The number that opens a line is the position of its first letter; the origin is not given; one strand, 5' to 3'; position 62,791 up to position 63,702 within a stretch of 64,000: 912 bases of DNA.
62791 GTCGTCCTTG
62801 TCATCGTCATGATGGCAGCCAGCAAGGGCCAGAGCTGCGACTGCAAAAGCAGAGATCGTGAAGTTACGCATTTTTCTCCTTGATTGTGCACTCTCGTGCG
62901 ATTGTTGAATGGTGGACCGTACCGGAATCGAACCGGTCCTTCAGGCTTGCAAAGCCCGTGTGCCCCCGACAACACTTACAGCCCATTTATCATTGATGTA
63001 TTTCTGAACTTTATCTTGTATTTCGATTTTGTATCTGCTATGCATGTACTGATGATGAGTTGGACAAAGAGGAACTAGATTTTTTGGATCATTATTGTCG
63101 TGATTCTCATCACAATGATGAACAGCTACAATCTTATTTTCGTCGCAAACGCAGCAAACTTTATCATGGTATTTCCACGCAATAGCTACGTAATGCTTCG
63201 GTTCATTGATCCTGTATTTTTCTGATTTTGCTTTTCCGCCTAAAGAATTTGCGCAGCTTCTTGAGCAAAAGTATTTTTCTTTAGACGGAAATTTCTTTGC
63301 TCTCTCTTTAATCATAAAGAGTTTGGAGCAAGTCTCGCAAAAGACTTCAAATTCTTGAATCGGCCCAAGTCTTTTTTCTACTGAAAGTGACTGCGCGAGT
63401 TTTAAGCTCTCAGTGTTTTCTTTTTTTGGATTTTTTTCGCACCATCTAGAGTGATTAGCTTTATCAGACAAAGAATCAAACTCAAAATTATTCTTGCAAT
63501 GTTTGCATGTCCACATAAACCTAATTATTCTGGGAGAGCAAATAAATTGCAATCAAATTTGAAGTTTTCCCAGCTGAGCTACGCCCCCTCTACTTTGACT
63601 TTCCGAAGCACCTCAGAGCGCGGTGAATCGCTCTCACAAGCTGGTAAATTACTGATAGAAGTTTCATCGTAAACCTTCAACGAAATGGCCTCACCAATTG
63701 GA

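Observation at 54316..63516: Three HNH endonuclease genes each borrow their stop codon from the tRNA immediately downstream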

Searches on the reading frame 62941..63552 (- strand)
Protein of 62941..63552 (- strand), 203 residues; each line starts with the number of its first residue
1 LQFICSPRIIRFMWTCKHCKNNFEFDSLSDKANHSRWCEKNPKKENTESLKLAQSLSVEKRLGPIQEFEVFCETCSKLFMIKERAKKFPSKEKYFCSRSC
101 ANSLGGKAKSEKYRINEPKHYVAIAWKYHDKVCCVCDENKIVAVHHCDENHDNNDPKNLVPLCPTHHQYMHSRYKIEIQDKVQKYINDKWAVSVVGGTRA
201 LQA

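Call 6: search_protein_families(library=pfam, proteins=[window:62941-63552:-], max_evalue=0.01)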
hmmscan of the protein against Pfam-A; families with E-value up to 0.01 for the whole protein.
window:62941-63552:- (203 aa): 2 families
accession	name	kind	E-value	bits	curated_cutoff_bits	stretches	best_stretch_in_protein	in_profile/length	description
PF13391.12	HNH_2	-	0.0015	18.7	21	1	139-169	27-57/66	HNH endonuclease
PF06467.20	zf-FCS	-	0.0099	16.1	22.4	1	72-103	7-38/39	MYM-type Zinc finger with FCS sequence motif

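Call 14: find_related_loci(query=window:62941-63552:-, collection=viral_contigs, flank=3000)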
Query window:62941-63552:- (203 aa) in viral_contigs; peptide patterns used: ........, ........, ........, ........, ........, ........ (x = any residue, [..] = any of these).
3 stretches matched a pattern; 1 encode a relative of the query (tblastn E <= 1e-3); 1 distinct loci.
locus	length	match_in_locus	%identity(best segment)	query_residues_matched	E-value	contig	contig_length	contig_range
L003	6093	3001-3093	59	16-44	7e-7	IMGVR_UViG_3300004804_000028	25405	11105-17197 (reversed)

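Call 40: find_homologous_proteins(query=window:62941-63516:-)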
Query window:62941-63516:- (191 aa): 524 proteins with E <= 0.001 among 556 candidates; the best 120 are listed.
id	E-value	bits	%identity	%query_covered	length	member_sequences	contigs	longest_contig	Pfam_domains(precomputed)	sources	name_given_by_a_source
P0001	2.4e-126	438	99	100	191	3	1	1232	-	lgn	-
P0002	4.6e-104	365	80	100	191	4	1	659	-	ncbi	-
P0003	4.7e-88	313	69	100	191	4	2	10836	-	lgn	-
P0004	2.8e-83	297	66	100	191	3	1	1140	-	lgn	-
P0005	7.9e-77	276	64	95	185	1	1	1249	-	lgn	-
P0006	2.7e-73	265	60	100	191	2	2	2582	-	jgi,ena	-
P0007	7.9e-72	260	57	100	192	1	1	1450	-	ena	-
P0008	3.7e-71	258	60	100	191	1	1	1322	-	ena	-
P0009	8.3e-71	256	61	100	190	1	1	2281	-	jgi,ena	jgi:hypothetical protein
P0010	3.6e-70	254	58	100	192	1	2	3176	-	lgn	-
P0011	7.0e-70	253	58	100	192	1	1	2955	-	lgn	-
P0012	7.2e-69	250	60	100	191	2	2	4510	-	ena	-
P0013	1.5e-68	249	58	100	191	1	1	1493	-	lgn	-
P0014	2.4e-68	248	55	100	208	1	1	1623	-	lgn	-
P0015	3.6e-68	248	61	94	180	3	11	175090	-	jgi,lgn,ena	-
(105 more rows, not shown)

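Call 43: find_encoding_contigs(protein=P0015, flank=1500, max_places=3)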
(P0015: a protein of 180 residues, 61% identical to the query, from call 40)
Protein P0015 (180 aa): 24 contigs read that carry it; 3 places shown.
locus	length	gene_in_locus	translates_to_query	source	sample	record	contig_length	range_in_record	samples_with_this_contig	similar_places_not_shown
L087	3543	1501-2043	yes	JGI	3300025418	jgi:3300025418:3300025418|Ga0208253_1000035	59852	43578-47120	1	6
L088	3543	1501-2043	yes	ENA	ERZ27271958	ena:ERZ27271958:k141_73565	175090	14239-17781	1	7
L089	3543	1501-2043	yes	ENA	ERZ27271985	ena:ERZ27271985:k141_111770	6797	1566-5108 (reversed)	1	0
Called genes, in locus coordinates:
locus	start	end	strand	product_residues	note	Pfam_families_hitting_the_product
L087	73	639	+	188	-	PF01844:HNH, PF14279:HNH_5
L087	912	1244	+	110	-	-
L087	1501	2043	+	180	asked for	-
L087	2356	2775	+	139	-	-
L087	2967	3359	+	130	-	PF02675:AdoMet_dc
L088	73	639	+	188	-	PF01844:HNH, PF14279:HNH_5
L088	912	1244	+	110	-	-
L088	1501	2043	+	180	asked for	-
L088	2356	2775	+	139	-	-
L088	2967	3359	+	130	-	PF02675:AdoMet_dc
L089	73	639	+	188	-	PF01844:HNH, PF14279:HNH_5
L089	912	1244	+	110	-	-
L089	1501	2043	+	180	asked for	-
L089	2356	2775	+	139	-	-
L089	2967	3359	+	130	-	PF02675:AdoMet_dc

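Call 44: find_encoding_contigs(protein=P0003, flank=3000, max_places=2)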
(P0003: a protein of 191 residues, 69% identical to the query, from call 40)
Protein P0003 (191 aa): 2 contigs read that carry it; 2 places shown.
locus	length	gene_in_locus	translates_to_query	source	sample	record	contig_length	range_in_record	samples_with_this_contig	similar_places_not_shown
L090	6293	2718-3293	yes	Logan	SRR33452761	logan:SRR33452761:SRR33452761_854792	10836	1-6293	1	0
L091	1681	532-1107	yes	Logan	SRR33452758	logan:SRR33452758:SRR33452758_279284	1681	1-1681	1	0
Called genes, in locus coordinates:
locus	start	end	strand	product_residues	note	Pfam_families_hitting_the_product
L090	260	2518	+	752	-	-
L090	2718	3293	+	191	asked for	-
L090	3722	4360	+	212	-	-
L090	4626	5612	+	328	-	PF00034:Cytochrom_C (faint), PF03150:CCP_MauG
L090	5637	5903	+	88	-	-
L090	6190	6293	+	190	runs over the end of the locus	PF13671:AAA_33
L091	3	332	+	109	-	?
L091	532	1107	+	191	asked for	-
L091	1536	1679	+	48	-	?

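Call 52: find_related_loci(query=A1, collection=viral_contigs, flank=1500)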
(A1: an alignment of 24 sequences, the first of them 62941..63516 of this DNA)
Query A1 (191 aa) in viral_contigs; peptide patterns used: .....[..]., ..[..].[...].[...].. (x = any residue, [..] = any of these).
373 stretches matched a pattern; 174 encode a relative of the query (tblastn E <= 1e-3); the best 80 are kept; 80 distinct loci.
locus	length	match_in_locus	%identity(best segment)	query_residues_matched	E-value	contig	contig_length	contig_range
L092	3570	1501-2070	58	1-189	5e-74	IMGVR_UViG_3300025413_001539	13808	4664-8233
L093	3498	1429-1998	58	1-189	5e-74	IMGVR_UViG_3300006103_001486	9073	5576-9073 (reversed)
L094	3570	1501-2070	58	1-189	5e-74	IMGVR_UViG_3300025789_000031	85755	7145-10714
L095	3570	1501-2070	58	1-189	5e-74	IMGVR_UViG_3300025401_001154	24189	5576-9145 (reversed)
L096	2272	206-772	57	1-189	3e-72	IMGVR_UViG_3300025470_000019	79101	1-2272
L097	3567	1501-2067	57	1-189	7e-72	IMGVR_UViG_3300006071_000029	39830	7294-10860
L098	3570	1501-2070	53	1-189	2e-68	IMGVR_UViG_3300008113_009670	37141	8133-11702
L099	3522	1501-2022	58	1-174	1e-67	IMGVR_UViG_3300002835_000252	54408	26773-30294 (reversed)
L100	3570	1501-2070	53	1-189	3e-67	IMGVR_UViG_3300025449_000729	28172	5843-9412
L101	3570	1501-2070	51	1-189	9e-67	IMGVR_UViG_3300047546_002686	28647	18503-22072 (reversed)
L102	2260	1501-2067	51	1-189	8e-66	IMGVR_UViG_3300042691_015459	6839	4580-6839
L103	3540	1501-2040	54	1-183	8e-66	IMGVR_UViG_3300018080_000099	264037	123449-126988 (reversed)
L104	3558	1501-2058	51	1-189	3e-63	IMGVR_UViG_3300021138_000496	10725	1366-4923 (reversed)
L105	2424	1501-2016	55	1-175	4e-63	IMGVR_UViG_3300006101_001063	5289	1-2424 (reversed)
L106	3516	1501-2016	55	1-175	5e-63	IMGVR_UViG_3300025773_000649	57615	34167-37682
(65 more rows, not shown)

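Call 67: search_dna_similar(query=window:62941-63516:-, collection=phages, mode=protein, max_rows=25)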
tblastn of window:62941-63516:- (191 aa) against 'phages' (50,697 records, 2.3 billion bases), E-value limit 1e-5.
Records with a match: 9; places in all: 9; records where one place covers at least 80% of the query: 0.
Best place of each record, by identity: <60% 9.
By first word of the organism name: Serratia 2; Erwinia 2; Vibrio 2; uncultured 2; Xanthomonas 1.
By host as written in the record: Serratia marcescens UCC2017 2; Vibrio natriegens HER1138 2; - 2; Xanthomonas vesicatoria 1; Erwinia amylovora 1; Erwinia amylovora SNUABM_01 1.
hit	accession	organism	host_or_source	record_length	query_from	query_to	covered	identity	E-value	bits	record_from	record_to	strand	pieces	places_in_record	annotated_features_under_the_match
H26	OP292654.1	Xanthomonas phage XbC2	Xanthomonas vesicatoria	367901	60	174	60%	43.1%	6e-22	98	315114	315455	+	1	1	HNH endonuclease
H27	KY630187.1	Serratia phage BF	Serratia marcescens UCC2017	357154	60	174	60%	42.1%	1e-20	94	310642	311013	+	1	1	hypothetical protein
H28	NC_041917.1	Serratia phage BF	Serratia marcescens UCC2017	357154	60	174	60%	42.1%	1e-20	94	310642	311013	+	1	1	hypothetical protein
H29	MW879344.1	Erwinia phage pEa_SNUABM_49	Erwinia amylovora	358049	60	174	60%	42.1%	1e-20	94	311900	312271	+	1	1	hypothetical protein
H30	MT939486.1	Erwinia phage pEa_SNUABM_12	Erwinia amylovora SNUABM_01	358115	60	174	60%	41.3%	4e-20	93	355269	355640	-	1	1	hypothetical protein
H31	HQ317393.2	Vibrio phage nt-1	Vibrio natriegens HER1138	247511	29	166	72%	32.6%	3e-17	84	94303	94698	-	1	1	putative HNH endonuclease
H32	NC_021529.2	Vibrio phage nt-1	Vibrio natriegens HER1138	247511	29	166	72%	32.6%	3e-17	84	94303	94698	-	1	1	HNH endonuclease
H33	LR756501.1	uncultured phage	metagenomic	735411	4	91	46%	46.7%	2e-14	76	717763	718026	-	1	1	record has no annotation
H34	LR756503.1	uncultured phage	metagenomic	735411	4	91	46%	46.7%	2e-14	76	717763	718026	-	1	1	record has no annotation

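Call 69: get_annotated_region(hit=H28, flank=600)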
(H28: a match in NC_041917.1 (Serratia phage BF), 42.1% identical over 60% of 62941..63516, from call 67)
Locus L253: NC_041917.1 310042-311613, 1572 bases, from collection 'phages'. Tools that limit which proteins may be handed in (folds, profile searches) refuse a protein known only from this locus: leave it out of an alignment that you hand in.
description: Serratia phage BF, complete genome.
organism: Serratia phage BF (NCBI taxid 1962671)
taxonomy: Viruses; Duplodnaviria; Heunggongvirae; Uroviricota; Caudoviricetes; Eneladusvirus; Eneladusvirus BF
host: Serratia marcescens UCC2017; source: compost; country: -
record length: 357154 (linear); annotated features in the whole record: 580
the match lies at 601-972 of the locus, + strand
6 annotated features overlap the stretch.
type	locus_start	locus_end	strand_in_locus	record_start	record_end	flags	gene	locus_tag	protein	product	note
CDS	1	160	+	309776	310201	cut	-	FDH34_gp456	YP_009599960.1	hypothetical protein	-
tRNA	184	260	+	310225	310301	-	-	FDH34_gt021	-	tRNA-Pro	-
tRNA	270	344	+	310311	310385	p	-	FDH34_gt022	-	tRNA-OTHER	tRNA-Pseudo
CDS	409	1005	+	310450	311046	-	-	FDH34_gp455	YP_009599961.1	hypothetical protein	-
CDS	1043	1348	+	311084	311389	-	-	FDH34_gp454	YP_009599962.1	hypothetical protein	-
CDS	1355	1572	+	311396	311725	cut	-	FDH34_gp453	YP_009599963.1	hypothetical protein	-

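Call 70: get_annotated_region(hit=H32, flank=600)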
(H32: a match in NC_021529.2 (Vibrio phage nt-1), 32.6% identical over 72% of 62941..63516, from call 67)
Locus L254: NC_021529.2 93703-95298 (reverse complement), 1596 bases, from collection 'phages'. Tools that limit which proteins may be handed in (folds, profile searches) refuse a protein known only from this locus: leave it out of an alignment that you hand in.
description: Vibrio phage nt-1, complete genome.
organism: Vibrio phage nt-1 (NCBI taxid 115992)
taxonomy: Viruses; Duplodnaviria; Heunggongvirae; Uroviricota; Caudoviricetes; Straboviridae; Mylasvirus; Mylasvirus persius
host: Vibrio natriegens HER1138; source: Atlantic:Sarah's Creek; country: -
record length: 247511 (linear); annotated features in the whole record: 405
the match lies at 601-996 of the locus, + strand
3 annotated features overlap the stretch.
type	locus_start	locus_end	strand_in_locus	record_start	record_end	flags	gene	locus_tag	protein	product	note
CDS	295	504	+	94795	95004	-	-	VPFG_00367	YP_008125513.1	hypothetical protein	ORF190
CDS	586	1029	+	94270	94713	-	-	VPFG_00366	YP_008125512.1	HNH endonuclease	ORF189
CDS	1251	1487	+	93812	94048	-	-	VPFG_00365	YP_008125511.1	hypothetical protein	ORF188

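Call 84: search_protein_families(library=phrogs, proteins=[window:62941-63516:-], max_evalue=0.00001)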
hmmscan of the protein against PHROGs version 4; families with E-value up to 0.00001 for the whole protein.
window:62941-63516:- (191 aa): 1 family
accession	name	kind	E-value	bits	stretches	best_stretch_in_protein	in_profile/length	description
phrog_7545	-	DNA, RNA and nucleotide metabolism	1.2e-07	33.1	1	129-165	103-139/160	HNH endonuclease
